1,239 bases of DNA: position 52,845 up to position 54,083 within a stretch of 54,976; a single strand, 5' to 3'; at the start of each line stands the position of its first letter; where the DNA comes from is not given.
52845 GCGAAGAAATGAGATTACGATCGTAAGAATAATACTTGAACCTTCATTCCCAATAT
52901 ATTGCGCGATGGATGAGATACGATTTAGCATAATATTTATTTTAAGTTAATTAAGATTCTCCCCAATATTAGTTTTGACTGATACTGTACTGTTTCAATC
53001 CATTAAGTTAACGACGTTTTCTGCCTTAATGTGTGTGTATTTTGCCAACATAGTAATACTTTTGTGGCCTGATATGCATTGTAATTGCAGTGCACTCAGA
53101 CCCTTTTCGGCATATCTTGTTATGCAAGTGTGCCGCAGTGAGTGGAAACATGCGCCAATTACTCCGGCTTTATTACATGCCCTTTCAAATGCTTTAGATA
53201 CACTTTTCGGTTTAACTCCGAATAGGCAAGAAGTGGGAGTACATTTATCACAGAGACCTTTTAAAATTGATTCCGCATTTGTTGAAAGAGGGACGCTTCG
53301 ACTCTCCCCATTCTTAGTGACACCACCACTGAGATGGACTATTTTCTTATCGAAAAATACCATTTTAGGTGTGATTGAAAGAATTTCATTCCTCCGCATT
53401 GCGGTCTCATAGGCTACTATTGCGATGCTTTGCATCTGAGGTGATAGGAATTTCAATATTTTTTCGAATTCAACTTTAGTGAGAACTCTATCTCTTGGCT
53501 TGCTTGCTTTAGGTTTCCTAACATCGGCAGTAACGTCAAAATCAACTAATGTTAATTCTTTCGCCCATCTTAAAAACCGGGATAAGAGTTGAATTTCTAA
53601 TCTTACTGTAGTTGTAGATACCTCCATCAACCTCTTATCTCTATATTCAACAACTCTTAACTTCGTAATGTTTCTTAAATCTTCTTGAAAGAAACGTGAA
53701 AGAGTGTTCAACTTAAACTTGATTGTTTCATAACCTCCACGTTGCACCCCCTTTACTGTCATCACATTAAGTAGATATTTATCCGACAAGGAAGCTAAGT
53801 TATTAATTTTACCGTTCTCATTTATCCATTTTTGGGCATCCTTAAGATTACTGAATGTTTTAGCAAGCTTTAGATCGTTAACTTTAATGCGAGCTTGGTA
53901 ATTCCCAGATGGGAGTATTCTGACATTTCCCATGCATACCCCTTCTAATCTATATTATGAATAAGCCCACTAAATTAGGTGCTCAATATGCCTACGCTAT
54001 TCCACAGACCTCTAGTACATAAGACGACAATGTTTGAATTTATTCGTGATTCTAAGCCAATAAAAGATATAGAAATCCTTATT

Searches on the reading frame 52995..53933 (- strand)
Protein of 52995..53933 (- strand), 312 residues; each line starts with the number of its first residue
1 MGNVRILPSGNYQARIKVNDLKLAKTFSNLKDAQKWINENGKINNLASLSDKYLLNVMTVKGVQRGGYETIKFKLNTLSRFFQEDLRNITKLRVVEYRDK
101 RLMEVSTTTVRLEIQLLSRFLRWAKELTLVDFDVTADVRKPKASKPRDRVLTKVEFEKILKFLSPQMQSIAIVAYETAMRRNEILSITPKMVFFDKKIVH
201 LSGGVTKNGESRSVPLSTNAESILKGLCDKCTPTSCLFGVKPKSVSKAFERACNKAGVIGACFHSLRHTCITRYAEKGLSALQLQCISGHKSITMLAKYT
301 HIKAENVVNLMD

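Call 11: search_protein_families(library=pfam, proteins=[window:52995-53933:-], max_evalue=0.01)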
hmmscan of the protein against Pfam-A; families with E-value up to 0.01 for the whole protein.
window:52995-53933:- (312 aa): 1 family
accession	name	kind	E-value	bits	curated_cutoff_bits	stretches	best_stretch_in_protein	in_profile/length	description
PF00589.27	Phage_integrase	-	9.3e-25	87.8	27.1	1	150-304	2-170/172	Phage integrase family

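Call 12: search_protein_families(library=phrogs, proteins=[window:52995-53933:-], max_evalue=0.001)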
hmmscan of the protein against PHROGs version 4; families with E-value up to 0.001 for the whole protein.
window:52995-53933:- (312 aa): 6 families
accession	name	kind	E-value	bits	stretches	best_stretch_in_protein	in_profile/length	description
phrog_1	-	integration and excision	1.7e-51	177.2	1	5-305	115-438/611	integrase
phrog_216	-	integration and excision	3.4e-38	132.4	1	99-308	5-230/301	integrase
phrog_35951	-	unknown function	5.3e-07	31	1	246-307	6-67/97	-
phrog_7685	-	integration and excision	5.4e-05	23.9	1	210-305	127-226/240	integrase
phrog_25190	-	integration and excision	5.9e-05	24.4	1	236-305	22-92/109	integrase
phrog_7269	-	integration and excision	0.00018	22.4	1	244-308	12-75/89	integrase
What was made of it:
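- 52995..53933 (-): Tyrosine integrase (312 aa), catalytic residues intact. Pfam Phage_integrase 9e-25, phrog_1 2e-51 (calls 11, 12).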

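Call 14: search_dna_similar(query=window:52995-53933:-, collection=phages, mode=protein, max_rows=25)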
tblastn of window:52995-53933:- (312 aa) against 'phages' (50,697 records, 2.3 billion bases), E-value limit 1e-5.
Records with a match: 533; places in all: 536; records where one place covers at least 80% of the query: 147.
Best place of each record, by identity: <60% 533.
By first word of the organism name: Salmonella 79; Burkholderia 77; Pseudomonas 77; Escherichia 48; Ralstonia 40; Klebsiella 28; Acinetobacter 20; Enterobacteria 17; Pelagibacter 13; Yersinia 13; and 38 more.
By host as written in the record: - 67; Pseudomonas aeruginosa 33; Ralstonia solanacearum 26; Burkholderia sp. 26; Burkholderia pseudomallei 16; Escherichia coli 15; Salmonella sp. 15; Klebsiella pneumoniae 15; and 181 more.
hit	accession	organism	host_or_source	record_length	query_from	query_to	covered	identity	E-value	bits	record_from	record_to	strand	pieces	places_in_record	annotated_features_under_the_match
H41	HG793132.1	Burkholderia phage Bp-AMP1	Burkholderia pseudomallei K96243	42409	12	312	96%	30.9%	5e-32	131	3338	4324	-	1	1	putative integrase/recombinase protein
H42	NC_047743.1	Burkholderia phage Bp-AMP1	Burkholderia pseudomallei K96243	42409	12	312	96%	30.9%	5e-32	131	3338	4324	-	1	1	site-specific integrase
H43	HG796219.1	Burkholderia phage Bp-AMP2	Burkholderia pseudomallei K96243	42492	12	312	96%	30.9%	5e-32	131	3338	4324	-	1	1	putative integrase/recombinase protein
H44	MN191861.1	Burkholderia phage AMP1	Burkholderia pseudomallei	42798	12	312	96%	30.9%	5e-32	131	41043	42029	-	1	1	putative integrase/recombinase protein | putative lambda Rz1-like spanin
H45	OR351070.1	Pseudomonas phage Riah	Pseudomonas aeruginosa isolate 20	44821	9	312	97%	30.6%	3e-30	126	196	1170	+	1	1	hypothetical protein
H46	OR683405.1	Pseudomonas phage Lodos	Pseudomonas aeruginosa 135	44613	9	311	97%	30.7%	6e-29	122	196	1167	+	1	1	integrase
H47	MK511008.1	Pseudomonas phage vB_Pae_CF124b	Pseudomonas aeruginosa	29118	23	309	92%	32.1%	5e-30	125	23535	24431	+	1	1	shufflon-specific DNA recombinase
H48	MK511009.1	Pseudomonas phage vB_Pae_CF136b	Pseudomonas aeruginosa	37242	23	309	92%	32.1%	5e-30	125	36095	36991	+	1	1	shufflon-specific DNA recombinase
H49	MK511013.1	Pseudomonas phage vB_Pae_BR161a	Pseudomonas aeruginosa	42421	23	309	92%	32.1%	5e-30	125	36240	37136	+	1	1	shufflon-specific DNA recombinase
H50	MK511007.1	Pseudomonas phage vB_Pae_CF121b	Pseudomonas aeruginosa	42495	23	309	92%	32.1%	5e-30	125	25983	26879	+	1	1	shufflon-specific DNA recombinase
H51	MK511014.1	Pseudomonas phage vB_Pae_BR243a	Pseudomonas aeruginosa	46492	23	309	92%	32.1%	5e-30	125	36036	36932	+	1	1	shufflon-specific DNA recombinase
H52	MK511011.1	Pseudomonas phage vB_Pae_CF213a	Pseudomonas aeruginosa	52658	23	309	92%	32.1%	5e-30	125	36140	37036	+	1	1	shufflon-specific DNA recombinase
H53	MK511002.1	Pseudomonas phage vB_Pae_CF57a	Pseudomonas aeruginosa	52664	23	309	92%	32.1%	5e-30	125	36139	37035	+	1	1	shufflon-specific DNA recombinase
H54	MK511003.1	Pseudomonas phage vB_Pae_CF65a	Pseudomonas aeruginosa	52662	23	309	92%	32.1%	5e-30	125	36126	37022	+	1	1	shufflon-specific DNA recombinase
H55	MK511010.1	Pseudomonas phage vB_Pae_CF177c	Pseudomonas aeruginosa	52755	23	309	92%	32.1%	5e-30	125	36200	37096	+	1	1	shufflon-specific DNA recombinase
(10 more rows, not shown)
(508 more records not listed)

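Call 68: search_protein_families(library=ncbifam, proteins=[window:52995-53933:-], max_evalue=0.01)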
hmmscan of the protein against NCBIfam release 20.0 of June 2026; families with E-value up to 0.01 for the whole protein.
window:52995-53933:- (312 aa): 10 families
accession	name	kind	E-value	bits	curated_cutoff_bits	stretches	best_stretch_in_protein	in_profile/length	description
NF040815.2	recomb_XerA_Arch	equivalog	5e-26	91.8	220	1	56-307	5-259/263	site-specific tyrosine recombinase/integron integrase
TIGR02224.1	recomb_XerC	equivalog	1.4e-16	60.7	335.15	1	75-309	25-284/295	tyrosine recombinase XerC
TIGR02225.1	recomb_XerD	equivalog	7.8e-14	51.7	329.6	1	53-309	3-281/290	site-specific tyrosine recombinase XerD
TIGR02249.1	integrase_gron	subfamily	6e-12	45.5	265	2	103-225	54-174/315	integron integrase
NF001399.0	PRK00283.1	subfamily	9.6e-12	44.7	279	1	56-310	15-291/300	tyrosine recombinase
NF002331.0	PRK01287.1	subfamily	2.9e-10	39.7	371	1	96-304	86-314/365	site-specific tyrosine recombinase XerC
NF011946.0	PRK15417.1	equivalog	1.6e-09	37.4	435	2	114-206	80-172/337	integron integrase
NF003462.0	PRK05084.1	equivalog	8.7e-06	24.7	267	1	261-307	303-349/360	tyrosine recombinase XerS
NF047926.1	integrase_GmtZ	equivalog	0.0014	16.7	600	1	263-311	430-479/784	gamma-mobile-trio integrase GmtZ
NF007371.0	PRK09871.1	subfamily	0.0027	17.3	222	1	252-307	123-179/198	tyrosine-type DNA invertase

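Call 79: get_annotated_region(hit=H45, flank=6000)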
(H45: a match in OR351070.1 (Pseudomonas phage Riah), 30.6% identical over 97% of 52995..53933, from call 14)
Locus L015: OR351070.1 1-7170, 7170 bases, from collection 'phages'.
description: Pseudomonas phage Riah, complete genome.
organism: Pseudomonas phage Riah (NCBI taxid 3075860)
taxonomy: Viruses; Duplodnaviria; Heunggongvirae; Uroviricota; Caudoviricetes
host: Pseudomonas aeruginosa isolate 20; source: -; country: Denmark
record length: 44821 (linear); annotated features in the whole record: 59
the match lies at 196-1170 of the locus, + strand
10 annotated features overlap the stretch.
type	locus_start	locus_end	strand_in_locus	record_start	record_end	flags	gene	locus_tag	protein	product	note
CDS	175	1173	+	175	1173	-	-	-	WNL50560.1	hypothetical protein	-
CDS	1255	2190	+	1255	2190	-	-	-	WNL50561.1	DNA-processing protein A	label: DNA-processing protein A (DprA)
CDS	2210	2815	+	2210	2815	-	-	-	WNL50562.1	phosphoribosyltransferase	label: phosphoribosyltransferase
CDS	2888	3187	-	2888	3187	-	-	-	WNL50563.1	hypothetical protein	-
CDS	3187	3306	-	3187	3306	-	-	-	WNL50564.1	hypothetical protein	-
CDS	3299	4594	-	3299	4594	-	-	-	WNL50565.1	hypothetical protein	-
CDS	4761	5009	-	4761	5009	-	-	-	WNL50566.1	hypothetical protein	-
CDS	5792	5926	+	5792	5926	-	-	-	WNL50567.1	hypothetical protein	-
CDS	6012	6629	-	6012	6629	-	-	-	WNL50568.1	hypothetical protein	-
CDS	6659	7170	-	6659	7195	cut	-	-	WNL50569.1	hypothetical protein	-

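Call 80: get_annotated_region(hit=H42, flank=6000)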
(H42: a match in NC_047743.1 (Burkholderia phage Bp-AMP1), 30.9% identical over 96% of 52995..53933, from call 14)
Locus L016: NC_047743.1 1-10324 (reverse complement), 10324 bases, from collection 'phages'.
description: Burkholderia phage Bp-AMP1 complete genome.
organism: Burkholderia phage Bp-AMP1 (NCBI taxid 1432428)
taxonomy: Viruses; Duplodnaviria; Heunggongvirae; Uroviricota; Caudoviricetes; Autographiviridae; Okabevirinae; Ampunavirus; Ampunavirus BpAMP1
host: Burkholderia pseudomallei K96243; source: -; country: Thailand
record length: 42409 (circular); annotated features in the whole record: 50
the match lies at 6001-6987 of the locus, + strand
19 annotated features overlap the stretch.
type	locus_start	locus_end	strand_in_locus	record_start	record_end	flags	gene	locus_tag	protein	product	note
CDS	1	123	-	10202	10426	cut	-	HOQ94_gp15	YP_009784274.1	hypothetical protein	BDB_mp60421 [blood disease bacterium R229] emb|CCA83255.1|, E-value 0.006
CDS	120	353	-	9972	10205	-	-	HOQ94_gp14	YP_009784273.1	hypothetical protein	[Ralstonia phage RSB2] dbj|BAJ51800.1|, E-value 5e-07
CDS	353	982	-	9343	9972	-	-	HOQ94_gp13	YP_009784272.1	hypothetical protein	RSB1_gp09 [Ralstonia phage RSB1] dbj|BAG70367.1|, E-value 0.001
misc_feature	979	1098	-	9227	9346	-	-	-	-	-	no BLAST hits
CDS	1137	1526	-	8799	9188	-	-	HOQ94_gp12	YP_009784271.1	hypothetical protein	KP-KP15_gp006 [Klebsiella phage KP15] gb|ADE34839.1|, E-value 0.003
CDS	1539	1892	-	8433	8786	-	-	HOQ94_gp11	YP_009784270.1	hypothetical protein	RSB1_gp06 [Ralstonia phage RSB1] dbj|BAG70364.1|, E-value 2e-06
CDS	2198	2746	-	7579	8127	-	-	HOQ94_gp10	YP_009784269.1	hypothetical protein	Bpse38_32745 [Burkholderia thailandensis MSMB43], E-value 1e-18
misc_feature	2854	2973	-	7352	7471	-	-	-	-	-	no BLAST hits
CDS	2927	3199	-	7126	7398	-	-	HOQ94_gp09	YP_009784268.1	hypothetical protein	[Prochlorococcus phage P-HM1] gb|ADO98682.1|, E-value 5e-11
misc_feature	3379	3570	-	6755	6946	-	-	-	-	-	no BLAST hits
misc_feature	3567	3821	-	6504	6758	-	-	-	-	-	no BLAST hits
CDS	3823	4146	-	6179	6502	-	-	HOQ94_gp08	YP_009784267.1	hypothetical protein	[Synechococcus phage S-SSM5] gb|ADO97992.1|, E-value 2e-08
CDS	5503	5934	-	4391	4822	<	-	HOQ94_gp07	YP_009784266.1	hypothetical protein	No significant BLAST hits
CDS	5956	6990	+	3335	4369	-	-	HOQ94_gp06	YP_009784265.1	site-specific integrase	from phage [blood disease bacterium R229], E-value 9e-98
CDS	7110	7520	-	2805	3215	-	-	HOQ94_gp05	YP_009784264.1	Rz-like spanin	[blood disease bacterium R229], E-value 6e-08; putative Rz-like protein [Pseudomonas phage LUZ19] E-value 3e-04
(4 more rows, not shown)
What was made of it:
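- Closest known: Temperate T7-like Autographiviridae. Same: The window's integrase has its best phage-database match in Bp-AMP1, at about 31% identity (calls 14, 80).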
